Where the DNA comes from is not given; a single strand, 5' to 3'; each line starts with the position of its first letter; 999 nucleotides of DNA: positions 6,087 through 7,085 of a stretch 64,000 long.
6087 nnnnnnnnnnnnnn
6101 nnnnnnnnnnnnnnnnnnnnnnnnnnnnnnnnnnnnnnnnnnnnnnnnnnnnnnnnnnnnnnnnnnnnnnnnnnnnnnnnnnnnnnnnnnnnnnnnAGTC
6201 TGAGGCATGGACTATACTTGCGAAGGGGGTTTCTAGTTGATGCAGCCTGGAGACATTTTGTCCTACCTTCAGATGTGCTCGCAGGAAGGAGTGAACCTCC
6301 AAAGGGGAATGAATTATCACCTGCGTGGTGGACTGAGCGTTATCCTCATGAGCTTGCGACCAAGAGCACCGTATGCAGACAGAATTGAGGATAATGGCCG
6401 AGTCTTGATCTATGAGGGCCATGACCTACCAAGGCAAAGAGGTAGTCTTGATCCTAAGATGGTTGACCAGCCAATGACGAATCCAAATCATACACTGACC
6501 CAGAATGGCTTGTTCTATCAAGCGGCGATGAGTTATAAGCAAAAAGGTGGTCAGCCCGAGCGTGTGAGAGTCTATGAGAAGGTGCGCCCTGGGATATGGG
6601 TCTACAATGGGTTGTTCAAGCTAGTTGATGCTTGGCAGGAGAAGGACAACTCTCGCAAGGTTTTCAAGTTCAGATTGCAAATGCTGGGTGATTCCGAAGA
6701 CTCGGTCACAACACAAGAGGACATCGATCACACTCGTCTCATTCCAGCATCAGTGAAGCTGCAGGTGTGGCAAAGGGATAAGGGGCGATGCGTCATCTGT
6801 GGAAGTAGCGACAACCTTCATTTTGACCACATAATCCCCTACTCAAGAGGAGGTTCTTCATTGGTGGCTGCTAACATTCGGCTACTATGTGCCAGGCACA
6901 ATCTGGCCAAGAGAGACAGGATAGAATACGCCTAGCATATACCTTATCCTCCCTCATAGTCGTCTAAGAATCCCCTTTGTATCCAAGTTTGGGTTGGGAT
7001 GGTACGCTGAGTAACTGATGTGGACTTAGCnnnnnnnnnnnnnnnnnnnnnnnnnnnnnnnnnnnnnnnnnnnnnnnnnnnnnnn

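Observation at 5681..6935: Lower-GC nuclease islet: BglII/BamHI-like PD-(D/E)XK protein plus HNH endonuclease, no methyltransferase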

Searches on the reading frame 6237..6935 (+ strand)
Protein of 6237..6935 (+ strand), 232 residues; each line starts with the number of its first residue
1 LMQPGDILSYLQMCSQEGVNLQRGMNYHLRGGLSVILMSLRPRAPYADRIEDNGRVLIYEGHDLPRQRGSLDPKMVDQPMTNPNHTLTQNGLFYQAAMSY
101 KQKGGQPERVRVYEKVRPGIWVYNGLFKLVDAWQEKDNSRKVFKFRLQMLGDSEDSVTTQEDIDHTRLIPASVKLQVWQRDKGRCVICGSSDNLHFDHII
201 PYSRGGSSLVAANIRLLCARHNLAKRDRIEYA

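Call 3: search_protein_families(library=pfam, proteins=[window:6237-6935:+], max_evalue=0.1)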
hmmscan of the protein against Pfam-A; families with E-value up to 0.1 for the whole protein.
window:6237-6935:+ (232 aa): 4 families
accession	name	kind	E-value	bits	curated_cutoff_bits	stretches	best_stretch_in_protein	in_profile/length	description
PF02182.23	SAD_SRA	-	2.5e-11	44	30.7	1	3-149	9-144/148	SAD/SRA domain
PF01844.29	HNH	-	5.9e-08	33.2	21.4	1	185-227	1-46/47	HNH endonuclease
PF14279.12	HNH_5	-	6.2e-07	29.7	27.5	1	185-230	1-48/56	HNH endonuclease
PF13395.12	HNH_4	-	0.055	13.9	22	0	192-228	16-51/54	HNH endonuclease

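Call 4: search_protein_families(library=padloc, proteins=[window:6237-6935:+], max_evalue=1)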
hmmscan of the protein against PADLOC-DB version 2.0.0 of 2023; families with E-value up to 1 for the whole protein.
window:6237-6935:+ (232 aa): 5 families
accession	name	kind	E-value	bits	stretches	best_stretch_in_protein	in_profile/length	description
PDLC03418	REase_II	-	0.0014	15.8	1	158-226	300-370/372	Type II restriction enzyme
PDLC03478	REase_II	-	0.0024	15.6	1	167-227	94-160/219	Type II restriction enzyme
PDLC00749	Effector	-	0.0057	13.7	1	162-189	9-36/395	Endonuclease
PDLC03661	mREase_IV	-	0.016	12.9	1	180-227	57-106/249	Type IV methyl-directed restriction enzyme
PDLC01997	SAVED1--SAVED_HNH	-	0.031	11.8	1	167-190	4-27/368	-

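Call 5: search_protein_families(library=ncbifam, proteins=[window:6237-6935:+], max_evalue=1)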
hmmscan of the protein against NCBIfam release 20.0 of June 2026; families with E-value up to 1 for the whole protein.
window:6237-6935:+ (232 aa): 6 families
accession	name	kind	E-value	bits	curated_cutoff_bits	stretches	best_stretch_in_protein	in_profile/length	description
NF040563.1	guided_IscB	equivalog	4.2e-07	29.4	175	1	161-227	171-237/314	RNA-guided endonuclease IscB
NF049971.1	CRISPR_Cas9d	exception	2.9e-05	22.9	375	1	166-229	529-597/986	type II CRISPR RNA-guided endonuclease Cas9d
NF003084.0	PRK04012.1-3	subfamily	0.011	15.6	91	0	140-186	22-68/104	translation initiation factor IF-1A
NF003082.0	PRK04012.1-1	equivalog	0.089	12.4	108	0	104-141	42-79/110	translation initiation factor aIF-1A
NF058586.1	HNHNucHlpB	equivalog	0.14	12.6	130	1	180-220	4-45/99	HNH nuclease-like protein HlpB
NF003083.0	PRK04012.1-2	subfamily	0.18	11.7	130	0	140-182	16-58/94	translation initiation factor aIF-1A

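Call 17: search_solved_structures(query=window:6237-6935:+, max_evalue=1, show_alignments=2)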
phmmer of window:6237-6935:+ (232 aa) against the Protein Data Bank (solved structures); distinct sequences matched with E-value up to 1: 28.
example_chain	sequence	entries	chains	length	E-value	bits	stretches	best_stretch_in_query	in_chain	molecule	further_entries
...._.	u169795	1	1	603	1e-05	28.1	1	157-227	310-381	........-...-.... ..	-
3q0b_X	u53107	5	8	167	0.00084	21.9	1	5-150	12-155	Histone-lysine N-methyltransferase, H3 lysine-9 specific SUVH5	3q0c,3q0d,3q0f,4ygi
8w2z_A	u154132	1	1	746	0.0063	19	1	179-228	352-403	HNH nuclease domain-containing protein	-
8zq9_B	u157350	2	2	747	0.0063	19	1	179-228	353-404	a protein | HNH nuclease domain-containing protein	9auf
4nj5_A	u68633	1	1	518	0.0075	18.8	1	111-151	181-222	Probable histone-lysine N-methyltransferase, H3 lysine-9 specific SUVH9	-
8w2s_A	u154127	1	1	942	0.0083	18.6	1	179-228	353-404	HNH nuclease domain-containing protein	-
3f8j_B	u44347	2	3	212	0.016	17.7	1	16-171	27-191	E3 ubiquitin-protein ligase UHRF1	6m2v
2zo0_B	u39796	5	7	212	0.016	17.7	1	16-171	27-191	E3 ubiquitin-protein ligase UHRF1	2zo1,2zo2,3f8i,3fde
2zkd_A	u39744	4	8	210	0.017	17.6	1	16-170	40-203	E3 ubiquitin-protein ligase UHRF1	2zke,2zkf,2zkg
6a5k_A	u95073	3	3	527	0.047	16.2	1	21-150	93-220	Histone-lysine N-methyltransferase, H3 lysine-9 specific SUVH6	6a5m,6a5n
3dwh_A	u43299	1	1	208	0.11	15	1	39-167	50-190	E3 ubiquitin-protein ligase UHRF1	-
3to4_D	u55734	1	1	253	0.11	15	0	132-195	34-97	NKT Vbeta2 (MOUSE VARIABLE DOMAIN, HUMAN CONSTANT DOMAIN)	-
6vcs_A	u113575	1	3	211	0.11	15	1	39-167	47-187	E3 ubiquitin-protein ligase UHRF1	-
3bi7_A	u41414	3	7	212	0.11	15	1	39-167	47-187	E3 ubiquitin-protein ligase UHRF1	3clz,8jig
2pb7_A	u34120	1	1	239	0.15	14.5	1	39-167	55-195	E3 ubiquitin-protein ligase UHRF1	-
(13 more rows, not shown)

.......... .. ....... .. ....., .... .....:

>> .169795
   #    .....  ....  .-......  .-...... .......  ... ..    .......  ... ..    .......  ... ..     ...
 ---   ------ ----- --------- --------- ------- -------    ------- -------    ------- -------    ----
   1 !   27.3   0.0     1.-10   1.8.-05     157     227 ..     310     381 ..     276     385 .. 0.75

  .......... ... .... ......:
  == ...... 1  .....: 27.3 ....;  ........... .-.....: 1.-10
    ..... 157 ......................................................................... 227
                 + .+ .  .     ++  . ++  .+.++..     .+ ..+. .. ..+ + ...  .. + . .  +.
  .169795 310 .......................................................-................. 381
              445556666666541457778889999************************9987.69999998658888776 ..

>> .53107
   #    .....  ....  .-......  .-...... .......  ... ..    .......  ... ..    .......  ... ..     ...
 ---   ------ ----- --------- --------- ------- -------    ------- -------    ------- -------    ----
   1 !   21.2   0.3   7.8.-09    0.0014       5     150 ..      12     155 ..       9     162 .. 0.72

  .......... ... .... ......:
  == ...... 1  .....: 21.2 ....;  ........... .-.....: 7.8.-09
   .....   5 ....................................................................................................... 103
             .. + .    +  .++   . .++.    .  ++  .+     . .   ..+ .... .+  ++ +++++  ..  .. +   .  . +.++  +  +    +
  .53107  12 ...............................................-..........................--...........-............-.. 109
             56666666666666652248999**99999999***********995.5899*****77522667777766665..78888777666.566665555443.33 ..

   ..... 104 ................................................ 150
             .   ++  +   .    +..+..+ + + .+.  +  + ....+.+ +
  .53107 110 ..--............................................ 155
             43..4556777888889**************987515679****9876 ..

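Call 38: find_homologous_proteins(query=window:6237-6935:+, max_evalue=0.001)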
Query window:6237-6935:+ (232 aa): 7762 proteins with E <= 0.001 among 8000 candidates; the best 120 are listed.
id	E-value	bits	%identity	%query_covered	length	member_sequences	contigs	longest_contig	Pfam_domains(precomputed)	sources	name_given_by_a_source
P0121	3.2e-148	509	97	100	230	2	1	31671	PF01844.30,PF14279.13,PF02182.24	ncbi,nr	ncbi:MAG: HNH endonuclease [Chloroflexi bacterium]|nr:HNH endonuclease [Chloroflexota bacterium]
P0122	1.5e-132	458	86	100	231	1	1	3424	PF01844.30,PF14279.13,PF02182.24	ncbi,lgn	-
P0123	2.7e-132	457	85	100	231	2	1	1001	PF01844.30,PF14279.13,PF02182.24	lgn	-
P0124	8.7e-130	449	83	100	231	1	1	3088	PF01844.30,PF14279.13,PF02182.24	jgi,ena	-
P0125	2.0e-116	405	75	99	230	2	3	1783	PF01844.30,PF14279.13,PF02182.24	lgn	-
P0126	6.7e-115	400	74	99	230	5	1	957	PF01844.30,PF14279.13,PF02182.24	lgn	-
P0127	7.5e-115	400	73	99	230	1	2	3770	PF01844.30,PF14279.13,PF02182.24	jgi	-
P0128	2.2e-114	398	72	99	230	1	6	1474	PF01844.30,PF14279.13,PF02182.24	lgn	-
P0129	4.0e-113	394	73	99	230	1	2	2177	PF01844.30,PF14279.13,PF02182.24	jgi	jgi:hypothetical protein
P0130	9.6e-113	393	72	99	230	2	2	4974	PF01844.30,PF14279.13,PF02182.24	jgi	jgi:hypothetical protein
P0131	1.7e-112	392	73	99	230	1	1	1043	PF01844.30,PF14279.13,PF02182.24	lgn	-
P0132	2.9e-112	392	70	99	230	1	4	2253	PF01844.30,PF14279.13,PF02182.24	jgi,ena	-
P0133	4.4e-112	391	72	99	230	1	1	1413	PF01844.30,PF14279.13,PF02182.24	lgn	-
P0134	4.6e-112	391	72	99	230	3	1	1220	PF01844.30,PF14279.13,PF02182.24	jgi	jgi:hypothetical protein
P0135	1.1e-111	390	72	99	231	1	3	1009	PF01844.30,PF14279.13,PF02182.24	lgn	-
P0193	1.6e-106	373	66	99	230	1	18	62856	PF01844.30,PF14279.13,PF02182.24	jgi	jgi:hypothetical protein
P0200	2.5e-106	372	71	99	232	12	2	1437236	PF01844.30,PF14279.13,PF02182.24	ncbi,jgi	ncbi:MAG: HNH endonuclease [Candidatus Bathyarchaeia archaeon]|jgi:hypothetical protein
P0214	6.6e-106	371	70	99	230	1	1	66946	PF01844.30,PF14279.13,PF02182.24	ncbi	ncbi:YDG/SRA domain-containing protein [Chloroflexota bacterium]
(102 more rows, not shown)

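Call 48: search_solved_structures(query=A2, max_evalue=0.01, show_alignments=0)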
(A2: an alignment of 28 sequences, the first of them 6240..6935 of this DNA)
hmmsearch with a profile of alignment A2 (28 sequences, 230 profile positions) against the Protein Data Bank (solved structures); distinct sequences matched with E-value up to 0.01: 3.
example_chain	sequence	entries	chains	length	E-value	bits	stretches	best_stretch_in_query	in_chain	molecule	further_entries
3q0b_X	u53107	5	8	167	2.3e-05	27.3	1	22-150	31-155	Histone-lysine N-methyltransferase, H3 lysine-9 specific SUVH5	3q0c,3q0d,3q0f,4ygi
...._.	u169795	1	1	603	6.5e-05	25.8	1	173-227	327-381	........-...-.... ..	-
4nj5_A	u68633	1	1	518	0.00058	22.7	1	111-156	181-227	Probable histone-lysine N-methyltransferase, H3 lysine-9 specific SUVH9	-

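Call 57: predict_structure(alignment_id=A2)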
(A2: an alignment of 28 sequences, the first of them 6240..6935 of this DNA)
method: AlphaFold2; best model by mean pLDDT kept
length: 231 residues; sequences in the alignment: 28
mean_pLDDT: 71.8   pTM: 0.61
mean pLDDT of the five models: 71.8, 65.2, 64.3, 64.3, 63.9
residues with pLDDT >= 90: 33; 70-90: 113; 50-70: 53; < 50: 32
segments of 3 or more residues with pLDDT < 50: 151-166, 198-208, 227-231
pLDDT, mean of each block of 10 residues (from residue 1): 73 73 68 78 64 80 70 81 87 92 88 75 89 88 87 32 42 70 81 61 46 75 54 32
secondary structure, 60 per line:
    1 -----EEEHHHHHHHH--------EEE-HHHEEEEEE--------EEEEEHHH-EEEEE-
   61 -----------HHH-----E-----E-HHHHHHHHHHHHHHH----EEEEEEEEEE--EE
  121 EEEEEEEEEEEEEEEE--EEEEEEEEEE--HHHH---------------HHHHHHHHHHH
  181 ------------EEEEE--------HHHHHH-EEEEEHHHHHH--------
elements in order: E6-8 H9-16 E25-27 E32-37 E46-50 E55-59 H88-102 E107-116 E119-136 E139-148 H151-154 H170-180 E193-197 H206-211 E213-217 H218-223

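Call 62: fold_search(model_id=the predicted structure, library=pdb)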
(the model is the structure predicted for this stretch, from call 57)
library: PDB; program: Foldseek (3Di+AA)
matches with E <= 10: 599; with E <= 0.001: 57
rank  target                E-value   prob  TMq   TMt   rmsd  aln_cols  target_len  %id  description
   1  3q0b_X                4.0e-07  1.00  0.44  0.65   4.1       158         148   24  Crystal structure of SUVH5 SRA- fully methylated CG DNA complex in space group P42212 (released 2011-02-02)
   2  3q0f_X                4.2e-07  1.00  0.45  0.68   4.0       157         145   21  Crystal structure of SUVH5 SRA- methylated CHH DNA complex (released 2011-02-02)
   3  6a5m                  4.2e-07  1.00  0.41  0.21   8.9       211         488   18  Crystal structure of Arabidopsis thaliana SUVH6 in complex with SAM, form 2 (released 2018-08-29)
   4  3q0f_A                4.8e-07  1.00  0.45  0.68   3.8       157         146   23  Crystal structure of SUVH5 SRA- methylated CHH DNA complex (released 2011-02-02)
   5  4ygi_A                5.8e-07  1.00  0.44  0.65   4.2       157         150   24  Crystal Structure of SUVH5 SRA bound to fully hydroxymethylated CG DNA (released 2016-02-17)
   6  3q0c_A                6.9e-07  1.00  0.45  0.68   3.8       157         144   23  Crystal structure of SUVH5 SRA-fully methylated CG DNA complex in space group P6122 (released 2011-02-02)
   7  4qen_A                9.4e-07  1.00  0.43  0.23   6.3       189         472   21  crystal structure of KRYPTONITE in complex with mCHH DNA and SAH (released 2014-07-30)
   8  3q0c_X                1.4e-06  1.00  0.45  0.67   3.9       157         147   22  Crystal structure of SUVH5 SRA-fully methylated CG DNA complex in space group P6122 (released 2011-02-02)
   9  4qep_A                1.9e-06  1.00  0.34  0.18   9.0       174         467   20  crystal structure of KRYPTONITE in complex with mCHG DNA and SAH (released 2014-07-30)
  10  3q0d_A                2.1e-06  1.00  0.43  0.65   4.1       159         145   21  Crystal structure of SUVH5 SRA- hemi methylated CG DNA complex (released 2011-02-23)
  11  6a5n_A                2.3e-06  1.00  0.43  0.22   6.5       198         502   21  Crystal structure of Arabidopsis thaliana SUVH6 in complex with methylated DNA (released 2018-08-29)
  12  6a5k                  2.5e-06  1.00  0.41  0.22   7.3       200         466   16  Crystal structure of Arabidopsis thaliana SUVH6 in complex with SAM, form 1 (released 2018-08-29)
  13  3q0d_X                3.6e-06  1.00  0.43  0.67   5.0       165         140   18  Crystal structure of SUVH5 SRA- hemi methylated CG DNA complex (released 2011-02-23)
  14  4nj5                  4.3e-06  1.00  0.44  0.23   5.9       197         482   19  Crystal structure of SUVH9 (released 2014-01-22)
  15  5zmm_F                7.5e-06  1.00  0.39  0.22  14.4       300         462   15  Structure of the Type IV phosphorothioation-dependent restriction endonuclease ScoMcrA (released 2018-09-26)
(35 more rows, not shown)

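Call 67: find_encoding_contigs(protein=P0214, flank=3500, max_places=2)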
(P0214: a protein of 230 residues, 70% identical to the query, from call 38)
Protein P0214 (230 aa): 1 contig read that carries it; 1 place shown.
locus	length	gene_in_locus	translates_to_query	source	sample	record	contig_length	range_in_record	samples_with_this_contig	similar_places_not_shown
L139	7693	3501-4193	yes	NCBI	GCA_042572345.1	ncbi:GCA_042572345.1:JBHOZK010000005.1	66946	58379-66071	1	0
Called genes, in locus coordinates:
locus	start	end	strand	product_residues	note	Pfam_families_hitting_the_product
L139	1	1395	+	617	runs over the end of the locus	PF02518:HATPase_c (faint), PF13589:HATPase_c_3 (weak)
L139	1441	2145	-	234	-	PF18643:RE_BsaWI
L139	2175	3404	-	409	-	PF10539:Dev_Cell_Death, PF08241:Methyltransf_11 (faint), PF01555:N6_N4_Mtase, PF05148:Methyltransf_8 (weak), PF01170:UPF0020 (faint), PF01555:N6_N4_Mtase (weak)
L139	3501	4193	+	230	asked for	PF02182:SAD_SRA, PF01844:HNH (weak), PF14279:HNH_5 (weak)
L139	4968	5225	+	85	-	PF13560:HTH_31, PF12844:HTH_19, PF01381:HTH_3, PF13443:HTH_26 (faint)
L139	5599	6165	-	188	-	-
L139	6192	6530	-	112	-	-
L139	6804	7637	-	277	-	PF00589:Phage_integrase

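Call 68: find_encoding_contigs(protein=P0200, flank=3500, max_places=3)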
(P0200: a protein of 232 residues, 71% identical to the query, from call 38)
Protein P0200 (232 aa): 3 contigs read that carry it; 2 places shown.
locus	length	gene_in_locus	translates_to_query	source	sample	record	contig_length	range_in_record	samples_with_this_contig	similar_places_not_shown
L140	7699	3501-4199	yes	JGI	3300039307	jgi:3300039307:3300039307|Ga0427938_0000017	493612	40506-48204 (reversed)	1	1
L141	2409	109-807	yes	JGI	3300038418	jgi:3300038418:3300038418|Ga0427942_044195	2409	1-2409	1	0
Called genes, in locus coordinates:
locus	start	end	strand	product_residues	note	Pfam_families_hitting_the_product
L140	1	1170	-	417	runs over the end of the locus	PF01170:UPF0020 (faint)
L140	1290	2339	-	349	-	PF03235:GmrSD_N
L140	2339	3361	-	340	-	-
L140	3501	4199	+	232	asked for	PF02182:SAD_SRA, PF01844:HNH, PF14279:HNH_5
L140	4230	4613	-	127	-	-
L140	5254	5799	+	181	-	-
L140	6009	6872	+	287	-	PF18911:PKD_4 (faint), PF19077:Big_13 (faint), PF07495:Y_Y_Y (faint), PF13927:Ig_3 (faint), PF00801:PKD (weak), PF13895:Ig_2 (faint), PF06832:BiPBP_C (faint), PF22352:K319L-like_PKD (faint)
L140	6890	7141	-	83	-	-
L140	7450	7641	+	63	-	-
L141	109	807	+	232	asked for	PF02182:SAD_SRA, PF01844:HNH, PF14279:HNH_5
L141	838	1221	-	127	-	-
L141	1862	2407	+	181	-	?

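Call 69: find_encoding_contigs(protein=P0193, flank=3500, max_places=4)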
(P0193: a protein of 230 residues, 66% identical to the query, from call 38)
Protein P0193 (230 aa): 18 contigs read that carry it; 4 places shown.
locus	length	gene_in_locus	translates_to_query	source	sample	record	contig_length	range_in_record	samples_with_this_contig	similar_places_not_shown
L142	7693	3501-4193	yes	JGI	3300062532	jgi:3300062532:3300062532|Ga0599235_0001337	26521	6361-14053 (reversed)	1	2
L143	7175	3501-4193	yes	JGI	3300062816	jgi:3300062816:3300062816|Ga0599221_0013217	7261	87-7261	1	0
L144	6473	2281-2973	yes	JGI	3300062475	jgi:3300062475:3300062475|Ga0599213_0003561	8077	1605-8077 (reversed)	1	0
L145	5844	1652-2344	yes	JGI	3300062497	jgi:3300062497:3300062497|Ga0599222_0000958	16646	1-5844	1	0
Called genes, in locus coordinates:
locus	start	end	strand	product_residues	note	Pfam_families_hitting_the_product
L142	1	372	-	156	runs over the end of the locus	PF03073:TspO_MBR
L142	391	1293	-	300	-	PF01370:Epimerase (weak), PF13460:NAD_binding_10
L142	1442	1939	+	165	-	-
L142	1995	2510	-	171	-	PF01625:PMSR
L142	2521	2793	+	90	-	-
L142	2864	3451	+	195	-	PF01844:HNH, PF14279:HNH_5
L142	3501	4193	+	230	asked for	PF02182:SAD_SRA (weak), PF01844:HNH, PF14279:HNH_5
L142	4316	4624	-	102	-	-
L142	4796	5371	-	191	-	PF06114:Peptidase_M78 (weak)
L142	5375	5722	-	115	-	PF12844:HTH_19, PF13560:HTH_31, PF01381:HTH_3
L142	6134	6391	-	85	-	-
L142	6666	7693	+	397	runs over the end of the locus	PF13424:TPR_12 (weak), PF12895:ANAPC3 (weak), PF13432:TPR_16 (weak), PF14559:TPR_19 (weak), PF00515:TPR_1 (weak), PF07719:TPR_2 (weak), PF13414:TPR_11, PF13432:TPR_16, +16 more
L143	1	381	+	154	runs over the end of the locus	?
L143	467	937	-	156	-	PF03073:TspO_MBR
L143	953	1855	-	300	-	PF01370:Epimerase, PF13460:NAD_binding_10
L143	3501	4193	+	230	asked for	PF02182:SAD_SRA (weak), PF01844:HNH, PF14279:HNH_5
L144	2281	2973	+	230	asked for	PF02182:SAD_SRA (weak), PF01844:HNH, PF14279:HNH_5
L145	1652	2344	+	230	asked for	PF02182:SAD_SRA (weak), PF01844:HNH, PF14279:HNH_5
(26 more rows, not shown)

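Call 71: search_protein_families(library=pfam, proteins=[L142:2864-3451:+, L140:2339-3361:-], max_evalue=0.01)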
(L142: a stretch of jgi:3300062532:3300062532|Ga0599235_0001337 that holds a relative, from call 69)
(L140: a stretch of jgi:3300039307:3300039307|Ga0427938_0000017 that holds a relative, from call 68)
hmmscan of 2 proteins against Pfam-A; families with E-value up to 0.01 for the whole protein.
L142:2864-3451:+ (195 aa): 3 families
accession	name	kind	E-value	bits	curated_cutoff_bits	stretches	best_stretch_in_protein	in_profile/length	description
PF01844.29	HNH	-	1.6e-08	35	21.4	1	76-117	1-46/47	HNH endonuclease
PF14279.12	HNH_5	-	3e-08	33.9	27.5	1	76-117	1-45/56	HNH endonuclease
PF13395.12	HNH_4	-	0.00033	21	22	1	87-117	20-50/54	HNH endonuclease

L140:2339-3361:- (340 aa): 1 family
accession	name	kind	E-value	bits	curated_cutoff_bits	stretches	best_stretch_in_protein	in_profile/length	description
PF13289.12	SIR2_2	-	0.00042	20.9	24.5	1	128-179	4-53/141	SIR2-like domain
